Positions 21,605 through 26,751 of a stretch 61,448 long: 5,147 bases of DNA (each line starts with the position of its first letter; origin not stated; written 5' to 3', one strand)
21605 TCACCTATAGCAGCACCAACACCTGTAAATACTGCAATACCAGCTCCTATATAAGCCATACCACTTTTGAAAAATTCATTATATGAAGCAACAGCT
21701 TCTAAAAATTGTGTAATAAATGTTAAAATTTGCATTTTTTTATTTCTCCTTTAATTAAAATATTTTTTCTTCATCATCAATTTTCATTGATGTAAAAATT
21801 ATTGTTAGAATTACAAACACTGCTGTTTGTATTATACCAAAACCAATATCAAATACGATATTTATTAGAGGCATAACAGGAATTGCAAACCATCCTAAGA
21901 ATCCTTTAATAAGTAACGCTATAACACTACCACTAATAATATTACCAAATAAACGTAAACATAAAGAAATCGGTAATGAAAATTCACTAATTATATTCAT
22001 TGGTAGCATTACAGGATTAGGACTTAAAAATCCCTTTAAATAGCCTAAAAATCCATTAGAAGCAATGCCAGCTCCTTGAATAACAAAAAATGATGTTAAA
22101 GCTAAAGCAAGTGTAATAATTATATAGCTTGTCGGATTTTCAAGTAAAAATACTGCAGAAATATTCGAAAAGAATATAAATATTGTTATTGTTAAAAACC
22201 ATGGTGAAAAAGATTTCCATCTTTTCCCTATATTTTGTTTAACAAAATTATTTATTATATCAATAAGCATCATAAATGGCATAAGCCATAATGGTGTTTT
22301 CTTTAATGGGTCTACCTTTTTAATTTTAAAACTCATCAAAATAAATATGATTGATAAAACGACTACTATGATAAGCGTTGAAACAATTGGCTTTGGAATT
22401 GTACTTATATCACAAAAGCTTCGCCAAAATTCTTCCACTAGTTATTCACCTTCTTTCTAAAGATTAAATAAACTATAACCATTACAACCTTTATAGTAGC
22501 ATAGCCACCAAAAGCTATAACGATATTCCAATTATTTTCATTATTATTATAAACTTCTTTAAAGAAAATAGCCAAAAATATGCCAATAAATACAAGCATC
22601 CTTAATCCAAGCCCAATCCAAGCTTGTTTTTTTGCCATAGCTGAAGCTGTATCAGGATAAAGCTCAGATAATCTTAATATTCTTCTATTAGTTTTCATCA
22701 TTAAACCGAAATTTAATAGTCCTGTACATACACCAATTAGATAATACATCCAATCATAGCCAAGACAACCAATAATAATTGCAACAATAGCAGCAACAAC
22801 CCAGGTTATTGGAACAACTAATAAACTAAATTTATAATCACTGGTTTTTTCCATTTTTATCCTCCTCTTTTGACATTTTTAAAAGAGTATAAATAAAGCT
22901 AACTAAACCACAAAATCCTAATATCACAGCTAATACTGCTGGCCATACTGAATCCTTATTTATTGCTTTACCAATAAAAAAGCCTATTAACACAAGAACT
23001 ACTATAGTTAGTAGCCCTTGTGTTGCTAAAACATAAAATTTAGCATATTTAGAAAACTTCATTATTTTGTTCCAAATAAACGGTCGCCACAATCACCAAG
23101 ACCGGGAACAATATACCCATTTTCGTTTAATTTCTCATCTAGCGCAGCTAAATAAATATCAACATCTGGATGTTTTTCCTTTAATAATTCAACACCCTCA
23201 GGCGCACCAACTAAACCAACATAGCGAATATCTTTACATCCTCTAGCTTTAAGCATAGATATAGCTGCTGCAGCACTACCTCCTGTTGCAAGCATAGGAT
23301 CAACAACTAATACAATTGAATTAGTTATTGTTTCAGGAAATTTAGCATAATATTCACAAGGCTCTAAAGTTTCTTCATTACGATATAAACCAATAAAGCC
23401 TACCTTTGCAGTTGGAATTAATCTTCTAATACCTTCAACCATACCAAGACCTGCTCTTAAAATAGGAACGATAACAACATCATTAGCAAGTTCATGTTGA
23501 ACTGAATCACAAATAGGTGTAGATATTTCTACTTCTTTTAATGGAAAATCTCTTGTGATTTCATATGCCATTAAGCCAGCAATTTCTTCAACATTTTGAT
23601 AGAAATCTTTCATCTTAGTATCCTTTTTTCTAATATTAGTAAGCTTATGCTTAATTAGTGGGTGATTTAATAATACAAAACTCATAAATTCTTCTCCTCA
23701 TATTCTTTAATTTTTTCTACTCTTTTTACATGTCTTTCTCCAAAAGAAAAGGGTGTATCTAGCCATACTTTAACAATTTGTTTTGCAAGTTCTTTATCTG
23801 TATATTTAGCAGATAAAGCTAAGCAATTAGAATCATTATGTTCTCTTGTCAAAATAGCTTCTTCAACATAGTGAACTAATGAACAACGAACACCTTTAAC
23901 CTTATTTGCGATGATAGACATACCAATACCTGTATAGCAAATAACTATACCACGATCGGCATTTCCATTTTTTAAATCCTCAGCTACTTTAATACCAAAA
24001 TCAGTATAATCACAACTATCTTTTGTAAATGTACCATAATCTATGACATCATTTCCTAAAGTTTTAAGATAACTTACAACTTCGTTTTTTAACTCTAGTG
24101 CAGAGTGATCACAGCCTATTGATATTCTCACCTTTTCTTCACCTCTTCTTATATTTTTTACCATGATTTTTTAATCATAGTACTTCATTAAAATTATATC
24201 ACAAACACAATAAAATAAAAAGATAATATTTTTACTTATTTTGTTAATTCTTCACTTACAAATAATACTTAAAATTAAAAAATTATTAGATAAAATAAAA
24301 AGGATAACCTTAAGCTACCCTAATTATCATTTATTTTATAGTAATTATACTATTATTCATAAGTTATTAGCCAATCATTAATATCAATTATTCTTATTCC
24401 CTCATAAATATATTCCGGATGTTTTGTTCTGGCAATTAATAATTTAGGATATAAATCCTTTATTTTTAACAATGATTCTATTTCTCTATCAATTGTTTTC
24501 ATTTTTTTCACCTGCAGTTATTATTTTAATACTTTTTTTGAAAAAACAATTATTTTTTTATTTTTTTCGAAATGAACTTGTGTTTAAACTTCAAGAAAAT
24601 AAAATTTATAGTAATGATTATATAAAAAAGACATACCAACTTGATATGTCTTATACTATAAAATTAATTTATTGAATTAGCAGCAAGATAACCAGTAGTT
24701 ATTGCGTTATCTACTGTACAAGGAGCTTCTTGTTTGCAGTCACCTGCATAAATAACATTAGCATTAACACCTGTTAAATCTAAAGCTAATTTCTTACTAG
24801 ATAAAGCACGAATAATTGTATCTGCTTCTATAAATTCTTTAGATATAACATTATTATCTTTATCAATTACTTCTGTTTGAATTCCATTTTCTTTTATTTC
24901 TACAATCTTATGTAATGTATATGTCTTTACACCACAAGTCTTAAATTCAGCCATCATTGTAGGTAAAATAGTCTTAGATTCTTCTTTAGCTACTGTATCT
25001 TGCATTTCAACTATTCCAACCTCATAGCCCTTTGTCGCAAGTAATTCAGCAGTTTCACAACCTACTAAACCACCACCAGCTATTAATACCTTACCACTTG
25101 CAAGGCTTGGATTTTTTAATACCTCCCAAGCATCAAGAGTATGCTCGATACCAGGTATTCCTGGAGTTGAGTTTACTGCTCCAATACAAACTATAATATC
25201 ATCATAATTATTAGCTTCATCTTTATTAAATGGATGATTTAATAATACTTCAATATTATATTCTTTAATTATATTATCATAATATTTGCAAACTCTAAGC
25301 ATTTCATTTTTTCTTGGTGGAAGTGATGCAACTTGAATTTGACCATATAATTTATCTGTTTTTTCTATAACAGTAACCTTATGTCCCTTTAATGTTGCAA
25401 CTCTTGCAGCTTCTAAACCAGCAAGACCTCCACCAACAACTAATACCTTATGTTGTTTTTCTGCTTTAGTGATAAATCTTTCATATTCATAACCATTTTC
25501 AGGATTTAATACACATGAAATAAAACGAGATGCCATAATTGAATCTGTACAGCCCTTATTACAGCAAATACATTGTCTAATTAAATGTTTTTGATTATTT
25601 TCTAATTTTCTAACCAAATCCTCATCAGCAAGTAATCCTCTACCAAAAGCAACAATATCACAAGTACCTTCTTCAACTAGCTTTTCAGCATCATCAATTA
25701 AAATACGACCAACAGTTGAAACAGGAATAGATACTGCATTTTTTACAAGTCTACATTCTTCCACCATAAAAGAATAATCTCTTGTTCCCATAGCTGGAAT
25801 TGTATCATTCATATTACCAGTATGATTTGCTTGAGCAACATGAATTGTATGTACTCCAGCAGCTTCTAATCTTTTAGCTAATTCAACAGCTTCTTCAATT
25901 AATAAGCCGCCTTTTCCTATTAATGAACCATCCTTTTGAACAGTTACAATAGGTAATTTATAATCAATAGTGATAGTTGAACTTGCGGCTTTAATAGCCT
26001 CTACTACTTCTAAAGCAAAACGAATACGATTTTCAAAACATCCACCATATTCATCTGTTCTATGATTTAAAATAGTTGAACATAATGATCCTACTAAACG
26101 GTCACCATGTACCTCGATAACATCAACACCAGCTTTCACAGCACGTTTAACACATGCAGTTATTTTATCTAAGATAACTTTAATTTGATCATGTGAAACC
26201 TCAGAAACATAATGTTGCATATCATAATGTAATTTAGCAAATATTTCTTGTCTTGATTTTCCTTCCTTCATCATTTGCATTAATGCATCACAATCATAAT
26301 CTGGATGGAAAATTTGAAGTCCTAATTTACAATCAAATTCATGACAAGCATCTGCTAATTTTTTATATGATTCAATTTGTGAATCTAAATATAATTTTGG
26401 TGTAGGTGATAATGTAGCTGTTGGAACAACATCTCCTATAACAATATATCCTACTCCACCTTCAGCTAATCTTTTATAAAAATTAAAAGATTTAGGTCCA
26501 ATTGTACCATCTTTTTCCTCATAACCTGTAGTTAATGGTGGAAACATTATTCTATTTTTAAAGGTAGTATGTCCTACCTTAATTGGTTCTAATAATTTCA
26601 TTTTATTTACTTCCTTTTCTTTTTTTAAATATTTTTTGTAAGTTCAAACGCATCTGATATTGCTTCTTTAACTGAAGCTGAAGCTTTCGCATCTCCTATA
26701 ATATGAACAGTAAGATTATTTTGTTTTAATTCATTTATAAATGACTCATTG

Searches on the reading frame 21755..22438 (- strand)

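Call 26: search_protein_families(library=pfam, proteins=[window:21755-22438:-], max_evalue=0.001)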
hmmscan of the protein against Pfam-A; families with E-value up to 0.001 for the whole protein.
window:21755-22438:- (227 aa): 1 family
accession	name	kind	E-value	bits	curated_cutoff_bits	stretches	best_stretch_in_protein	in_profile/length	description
PF00119.25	ATP-synt_A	-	4e-38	131.9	33.9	1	20-216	3-216/217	ATP synthase A chain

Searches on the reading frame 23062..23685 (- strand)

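Call 26: search_protein_families(library=pfam, proteins=[window:23062-23685:-], max_evalue=0.001)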
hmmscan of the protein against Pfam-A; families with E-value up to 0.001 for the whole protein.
window:23062-23685:- (207 aa): 2 families
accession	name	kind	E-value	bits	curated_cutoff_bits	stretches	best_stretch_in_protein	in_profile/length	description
PF14681.12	UPRTase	-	2.4e-73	246.4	27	1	6-206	2-206/206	Uracil phosphoribosyltransferase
PF00156.33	Pribosyltran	-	2.8e-09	36.9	26.3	1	67-168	28-133/158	Phosphoribosyl transferase domain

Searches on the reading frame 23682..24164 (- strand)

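Call 26: search_protein_families(library=pfam, proteins=[window:23682-24164:-], max_evalue=0.001)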
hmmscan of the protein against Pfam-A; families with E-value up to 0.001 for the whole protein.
window:23682-24164:- (160 aa): 1 family
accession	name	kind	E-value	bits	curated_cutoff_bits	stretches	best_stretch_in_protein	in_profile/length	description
PF02502.23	LacAB_rpiB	-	1.3e-53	181.1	24.7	1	14-152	1-138/138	Ribose/Galactose Isomerase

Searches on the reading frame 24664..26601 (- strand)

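Call 26: search_protein_families(library=pfam, proteins=[window:24664-26601:-], max_evalue=0.001)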
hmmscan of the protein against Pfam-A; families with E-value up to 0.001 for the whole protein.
window:24664-26601:- (645 aa): 14 families
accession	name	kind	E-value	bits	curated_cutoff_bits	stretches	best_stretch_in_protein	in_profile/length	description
PF00724.26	Oxidored_FMN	-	1.3e-52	179.6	27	1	2-337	1-339/342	NADH:flavin oxidoreductase / NADH oxidase family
PF07992.20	Pyr_redox_2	-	5.3e-27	95.4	26.1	1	385-598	2-233/291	Pyridine nucleotide-disulphide oxidoreductase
PF00070.33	Pyr_redox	-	1.9e-17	64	22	2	504-574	1-71/82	Pyridine nucleotide-disulphide oxidoreductase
PF01494.25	FAD_binding_3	-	6.6e-13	49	22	2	385-461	3-79/349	FAD binding domain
PF13450.12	NAD_binding_8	-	2.6e-12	47.3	21.9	1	388-425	1-38/68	NAD(P)-binding Rossmann-like domain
PF01262.27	AlaDh_PNT_C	-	2.1e-11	44.1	23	1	383-422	28-67/214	Alanine dehydrogenase/PNT, C-terminal domain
PF01266.30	DAO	-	4.7e-11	43.2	27.9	1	385-418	1-34/353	FAD dependent oxidoreductase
PF13738.12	Pyr_redox_3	-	2.1e-09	37.5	30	1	469-588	128-257/305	Pyridine nucleotide-disulphide oxidoreductase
PF01134.28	GIDA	-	1.5e-06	28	22.1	1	385-418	1-35/391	Glucose inhibited division protein A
PF12831.13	FAD_oxidored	-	1.6e-06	28.1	27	1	386-423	2-39/416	FAD dependent oxidoreductase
PF00890.30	FAD_binding_2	-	1.6e-06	28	20.4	1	386-426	2-42/414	FAD binding domain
PF02737.24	3HCDH_N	-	2.5e-06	28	22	0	504-566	1-63/180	3-hydroxyacyl-CoA dehydrogenase, NAD binding domain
PF03486.20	HI0933_like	-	6.8e-06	26.1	50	1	385-424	2-41/244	HI0933-like protein Rossmann domain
PF13241.12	NAD_binding_7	-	2.4e-05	25.3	22.1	0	383-424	7-50/104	Putative NAD(P)-binding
